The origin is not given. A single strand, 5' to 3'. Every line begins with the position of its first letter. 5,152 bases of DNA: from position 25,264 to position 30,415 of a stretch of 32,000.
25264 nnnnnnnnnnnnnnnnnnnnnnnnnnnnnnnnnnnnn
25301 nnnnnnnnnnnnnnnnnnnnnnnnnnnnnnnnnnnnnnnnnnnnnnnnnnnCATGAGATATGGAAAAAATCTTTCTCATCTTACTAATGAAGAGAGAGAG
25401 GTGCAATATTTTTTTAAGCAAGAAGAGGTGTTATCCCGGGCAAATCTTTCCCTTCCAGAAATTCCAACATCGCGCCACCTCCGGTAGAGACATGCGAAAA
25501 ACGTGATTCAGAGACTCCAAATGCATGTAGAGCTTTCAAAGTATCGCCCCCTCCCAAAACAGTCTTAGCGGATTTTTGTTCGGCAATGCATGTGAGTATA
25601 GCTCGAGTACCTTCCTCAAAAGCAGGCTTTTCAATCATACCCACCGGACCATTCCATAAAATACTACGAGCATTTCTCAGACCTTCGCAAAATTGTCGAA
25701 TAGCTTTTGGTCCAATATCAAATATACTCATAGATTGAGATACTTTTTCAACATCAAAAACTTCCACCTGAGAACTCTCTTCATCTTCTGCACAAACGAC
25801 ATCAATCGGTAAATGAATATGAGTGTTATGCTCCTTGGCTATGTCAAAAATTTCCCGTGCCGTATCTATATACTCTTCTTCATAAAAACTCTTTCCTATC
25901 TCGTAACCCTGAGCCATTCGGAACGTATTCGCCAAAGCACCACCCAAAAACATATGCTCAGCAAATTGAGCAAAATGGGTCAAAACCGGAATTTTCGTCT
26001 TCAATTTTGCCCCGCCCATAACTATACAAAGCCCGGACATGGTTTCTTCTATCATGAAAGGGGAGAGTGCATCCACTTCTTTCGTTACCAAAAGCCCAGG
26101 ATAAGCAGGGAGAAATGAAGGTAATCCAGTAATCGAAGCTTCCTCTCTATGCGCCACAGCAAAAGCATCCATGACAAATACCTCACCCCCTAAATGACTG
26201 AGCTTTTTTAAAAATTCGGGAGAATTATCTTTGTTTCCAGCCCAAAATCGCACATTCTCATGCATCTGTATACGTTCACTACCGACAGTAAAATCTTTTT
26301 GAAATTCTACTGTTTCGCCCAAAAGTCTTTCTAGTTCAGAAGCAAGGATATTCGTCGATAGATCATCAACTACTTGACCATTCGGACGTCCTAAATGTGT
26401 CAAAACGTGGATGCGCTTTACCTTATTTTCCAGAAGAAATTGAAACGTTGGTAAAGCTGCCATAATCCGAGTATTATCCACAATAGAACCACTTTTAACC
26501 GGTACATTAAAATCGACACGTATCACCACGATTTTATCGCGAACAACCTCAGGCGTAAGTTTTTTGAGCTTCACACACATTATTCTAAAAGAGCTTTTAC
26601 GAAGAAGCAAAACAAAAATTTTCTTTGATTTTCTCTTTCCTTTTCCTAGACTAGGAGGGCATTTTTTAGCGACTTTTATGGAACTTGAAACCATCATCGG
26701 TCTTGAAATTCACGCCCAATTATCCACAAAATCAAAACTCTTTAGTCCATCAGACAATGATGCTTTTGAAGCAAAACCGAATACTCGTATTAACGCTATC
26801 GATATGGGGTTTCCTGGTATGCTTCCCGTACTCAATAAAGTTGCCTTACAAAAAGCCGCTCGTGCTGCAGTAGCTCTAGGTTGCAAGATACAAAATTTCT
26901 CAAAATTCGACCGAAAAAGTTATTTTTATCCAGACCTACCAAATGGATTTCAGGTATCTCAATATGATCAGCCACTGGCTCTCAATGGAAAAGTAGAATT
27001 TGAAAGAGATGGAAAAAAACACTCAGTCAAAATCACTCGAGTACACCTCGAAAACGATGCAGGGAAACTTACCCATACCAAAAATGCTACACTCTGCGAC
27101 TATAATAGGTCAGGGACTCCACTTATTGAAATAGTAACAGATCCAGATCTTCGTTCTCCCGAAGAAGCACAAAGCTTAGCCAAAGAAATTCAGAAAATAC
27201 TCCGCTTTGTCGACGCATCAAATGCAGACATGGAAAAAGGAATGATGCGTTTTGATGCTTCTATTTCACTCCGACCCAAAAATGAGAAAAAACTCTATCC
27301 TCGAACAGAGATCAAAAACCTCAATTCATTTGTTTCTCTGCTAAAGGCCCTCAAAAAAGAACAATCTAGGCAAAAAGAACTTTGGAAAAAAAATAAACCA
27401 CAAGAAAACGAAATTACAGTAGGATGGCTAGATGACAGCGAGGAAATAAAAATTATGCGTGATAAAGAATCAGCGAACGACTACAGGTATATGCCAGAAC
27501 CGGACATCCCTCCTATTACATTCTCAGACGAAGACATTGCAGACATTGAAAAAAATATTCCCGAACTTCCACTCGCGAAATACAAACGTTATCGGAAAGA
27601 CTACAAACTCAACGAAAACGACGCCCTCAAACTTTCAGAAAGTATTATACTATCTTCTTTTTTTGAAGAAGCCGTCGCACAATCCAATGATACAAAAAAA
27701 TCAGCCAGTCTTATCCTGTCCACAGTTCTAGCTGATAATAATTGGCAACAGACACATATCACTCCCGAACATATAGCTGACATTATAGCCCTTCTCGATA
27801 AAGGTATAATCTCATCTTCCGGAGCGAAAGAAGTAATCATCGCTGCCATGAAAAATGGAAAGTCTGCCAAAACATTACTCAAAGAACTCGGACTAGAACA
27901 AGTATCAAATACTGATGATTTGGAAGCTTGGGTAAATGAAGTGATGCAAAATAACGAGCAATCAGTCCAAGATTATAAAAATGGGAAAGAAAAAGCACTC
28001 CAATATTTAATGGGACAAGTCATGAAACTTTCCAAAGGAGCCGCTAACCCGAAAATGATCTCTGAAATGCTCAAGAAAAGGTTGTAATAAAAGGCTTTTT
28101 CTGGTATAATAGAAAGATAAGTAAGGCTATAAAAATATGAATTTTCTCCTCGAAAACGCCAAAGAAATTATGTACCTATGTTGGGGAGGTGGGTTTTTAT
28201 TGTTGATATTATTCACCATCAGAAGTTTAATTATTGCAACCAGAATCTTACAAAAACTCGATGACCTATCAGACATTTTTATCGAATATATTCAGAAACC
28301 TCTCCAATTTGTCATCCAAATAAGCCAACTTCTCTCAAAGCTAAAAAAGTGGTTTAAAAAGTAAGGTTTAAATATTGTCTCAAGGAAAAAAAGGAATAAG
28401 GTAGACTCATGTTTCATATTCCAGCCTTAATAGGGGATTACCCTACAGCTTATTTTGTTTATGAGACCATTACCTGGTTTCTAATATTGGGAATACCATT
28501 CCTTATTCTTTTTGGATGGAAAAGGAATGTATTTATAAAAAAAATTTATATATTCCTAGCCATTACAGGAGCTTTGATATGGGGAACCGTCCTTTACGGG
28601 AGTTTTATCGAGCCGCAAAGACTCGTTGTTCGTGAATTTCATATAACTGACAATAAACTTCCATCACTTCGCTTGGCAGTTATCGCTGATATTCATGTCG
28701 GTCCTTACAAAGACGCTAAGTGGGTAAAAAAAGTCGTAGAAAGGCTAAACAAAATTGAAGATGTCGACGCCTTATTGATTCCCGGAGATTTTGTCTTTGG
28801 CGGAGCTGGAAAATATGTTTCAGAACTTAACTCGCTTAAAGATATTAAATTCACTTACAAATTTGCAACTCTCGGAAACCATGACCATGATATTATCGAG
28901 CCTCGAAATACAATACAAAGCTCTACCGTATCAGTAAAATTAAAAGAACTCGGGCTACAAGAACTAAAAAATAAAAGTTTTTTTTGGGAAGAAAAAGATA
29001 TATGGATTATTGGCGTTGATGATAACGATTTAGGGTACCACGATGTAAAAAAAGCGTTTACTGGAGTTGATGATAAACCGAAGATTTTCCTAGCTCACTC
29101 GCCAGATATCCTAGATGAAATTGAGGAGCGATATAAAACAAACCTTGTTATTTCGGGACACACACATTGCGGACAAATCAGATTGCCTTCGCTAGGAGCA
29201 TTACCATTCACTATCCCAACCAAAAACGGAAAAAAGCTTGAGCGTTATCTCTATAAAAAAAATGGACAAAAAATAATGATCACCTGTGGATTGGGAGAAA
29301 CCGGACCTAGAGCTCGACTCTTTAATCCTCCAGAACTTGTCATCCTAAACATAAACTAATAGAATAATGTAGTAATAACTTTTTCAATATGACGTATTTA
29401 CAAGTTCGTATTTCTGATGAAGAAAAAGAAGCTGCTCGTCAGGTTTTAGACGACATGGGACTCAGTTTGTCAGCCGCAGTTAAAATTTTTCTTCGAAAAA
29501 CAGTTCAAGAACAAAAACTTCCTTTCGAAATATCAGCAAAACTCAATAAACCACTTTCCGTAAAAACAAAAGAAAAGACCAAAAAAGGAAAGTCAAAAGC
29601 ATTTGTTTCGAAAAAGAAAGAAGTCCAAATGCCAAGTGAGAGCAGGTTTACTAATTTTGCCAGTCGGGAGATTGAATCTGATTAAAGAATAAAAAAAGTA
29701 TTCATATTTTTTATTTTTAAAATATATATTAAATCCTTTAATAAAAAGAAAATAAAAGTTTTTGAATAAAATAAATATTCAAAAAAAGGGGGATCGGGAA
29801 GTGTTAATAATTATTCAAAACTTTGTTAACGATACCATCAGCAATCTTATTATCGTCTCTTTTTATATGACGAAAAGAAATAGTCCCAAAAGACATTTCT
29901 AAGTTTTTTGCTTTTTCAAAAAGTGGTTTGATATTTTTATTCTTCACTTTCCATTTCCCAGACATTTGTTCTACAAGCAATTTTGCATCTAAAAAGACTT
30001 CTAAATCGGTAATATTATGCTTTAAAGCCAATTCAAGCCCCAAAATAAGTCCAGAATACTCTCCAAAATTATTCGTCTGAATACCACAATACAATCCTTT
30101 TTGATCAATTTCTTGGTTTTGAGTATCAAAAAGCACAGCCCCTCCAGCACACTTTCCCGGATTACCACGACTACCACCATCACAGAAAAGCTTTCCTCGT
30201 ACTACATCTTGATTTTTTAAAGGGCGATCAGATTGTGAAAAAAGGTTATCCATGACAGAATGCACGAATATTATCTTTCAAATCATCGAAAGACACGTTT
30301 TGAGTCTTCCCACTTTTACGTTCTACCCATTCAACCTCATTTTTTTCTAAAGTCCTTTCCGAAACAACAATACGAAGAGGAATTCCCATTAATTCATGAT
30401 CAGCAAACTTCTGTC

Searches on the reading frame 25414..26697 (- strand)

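Call 114: search_protein_families(library=pfam, proteins=[window:25414-26697:-], max_evalue=0.00001)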
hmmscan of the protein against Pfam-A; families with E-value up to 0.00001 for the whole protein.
window:25414-26697:- (427 aa): 1 family
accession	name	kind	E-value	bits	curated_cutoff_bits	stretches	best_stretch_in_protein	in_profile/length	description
PF00162.24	PGK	-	4.9e-112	375.1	27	1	52-417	6-379/379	Phosphoglycerate kinase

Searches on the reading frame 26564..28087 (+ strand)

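Call 114: search_protein_families(library=pfam, proteins=[window:26564-28087:+], max_evalue=0.00001)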
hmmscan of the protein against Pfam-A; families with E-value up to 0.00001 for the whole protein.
window:26564-28087:+ (507 aa): 2 families
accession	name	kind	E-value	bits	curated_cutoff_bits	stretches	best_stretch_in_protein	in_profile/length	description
PF02934.20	GatB_N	-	6.2e-106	354.1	23.4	1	44-325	2-276/277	GatB/GatE catalytic domain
PF02637.23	GatB_Yqey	-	8.8e-41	139.7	27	1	366-507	2-148/148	GatB domain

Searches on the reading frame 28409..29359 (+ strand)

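Call 114: search_protein_families(library=pfam, proteins=[window:28409-29359:+], max_evalue=0.00001)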
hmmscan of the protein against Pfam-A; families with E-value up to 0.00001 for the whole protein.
window:28409-29359:+ (316 aa): 2 families
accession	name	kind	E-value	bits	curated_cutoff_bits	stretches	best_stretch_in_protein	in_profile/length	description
PF00149.33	Metallophos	-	1.2e-14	55.6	21.5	1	87-254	1-190/191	Calcineurin-like phosphoesterase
PF12850.12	Metallophos_2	-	7.1e-07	29.8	27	1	88-255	2-119/154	Calcineurin-like phosphoesterase superfamily domain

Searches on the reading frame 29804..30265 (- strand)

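Call 114: search_protein_families(library=pfam, proteins=[window:29804-30265:-], max_evalue=0.00001)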
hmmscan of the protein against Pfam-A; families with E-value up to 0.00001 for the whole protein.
window:29804-30265:- (153 aa): 2 families
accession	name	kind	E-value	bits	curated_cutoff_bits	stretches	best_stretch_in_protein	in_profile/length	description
PF13456.12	RVT_3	-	9.6e-19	68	21.6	1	28-148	2-122/123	Reverse transcriptase-like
PF00075.30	RNase_H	-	1.4e-07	32.2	25.8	1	26-135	6-120/141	RNase H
